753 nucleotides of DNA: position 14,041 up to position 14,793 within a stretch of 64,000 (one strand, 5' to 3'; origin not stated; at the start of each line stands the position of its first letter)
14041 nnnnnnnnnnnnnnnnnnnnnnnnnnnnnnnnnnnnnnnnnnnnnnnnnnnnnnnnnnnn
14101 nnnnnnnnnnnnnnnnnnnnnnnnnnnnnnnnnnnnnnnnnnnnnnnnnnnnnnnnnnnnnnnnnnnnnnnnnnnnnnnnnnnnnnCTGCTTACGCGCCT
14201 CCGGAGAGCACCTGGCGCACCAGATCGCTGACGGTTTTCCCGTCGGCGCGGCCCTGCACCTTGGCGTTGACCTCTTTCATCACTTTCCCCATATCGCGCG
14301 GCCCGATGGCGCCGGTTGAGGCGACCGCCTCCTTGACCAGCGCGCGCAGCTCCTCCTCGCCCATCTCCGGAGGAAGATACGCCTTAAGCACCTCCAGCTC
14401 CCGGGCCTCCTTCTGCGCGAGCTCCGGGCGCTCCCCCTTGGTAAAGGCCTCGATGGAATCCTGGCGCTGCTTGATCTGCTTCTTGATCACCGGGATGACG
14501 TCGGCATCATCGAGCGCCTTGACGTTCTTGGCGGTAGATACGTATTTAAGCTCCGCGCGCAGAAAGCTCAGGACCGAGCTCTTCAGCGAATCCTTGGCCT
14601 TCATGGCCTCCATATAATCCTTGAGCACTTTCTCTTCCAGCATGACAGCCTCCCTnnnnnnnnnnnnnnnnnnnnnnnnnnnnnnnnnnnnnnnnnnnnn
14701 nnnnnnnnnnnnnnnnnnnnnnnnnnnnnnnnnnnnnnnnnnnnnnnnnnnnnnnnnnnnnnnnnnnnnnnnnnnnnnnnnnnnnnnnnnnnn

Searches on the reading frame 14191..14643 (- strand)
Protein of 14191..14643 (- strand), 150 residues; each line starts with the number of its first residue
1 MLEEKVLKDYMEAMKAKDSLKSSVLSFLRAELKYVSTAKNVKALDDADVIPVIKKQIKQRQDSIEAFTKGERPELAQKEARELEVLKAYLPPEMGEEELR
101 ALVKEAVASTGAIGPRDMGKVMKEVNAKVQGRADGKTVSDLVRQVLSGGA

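Call 37: search_protein_families(library=pfam, proteins=[window:14191-14643:-], max_evalue=0.00001)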
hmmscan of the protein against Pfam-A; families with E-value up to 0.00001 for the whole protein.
window:14191-14643:- (150 aa): 1 family
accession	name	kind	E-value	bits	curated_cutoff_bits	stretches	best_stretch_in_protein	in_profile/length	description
PF09424.15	YqeY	-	1.8e-46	158.2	27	1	4-146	2-143/143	Yqey-like protein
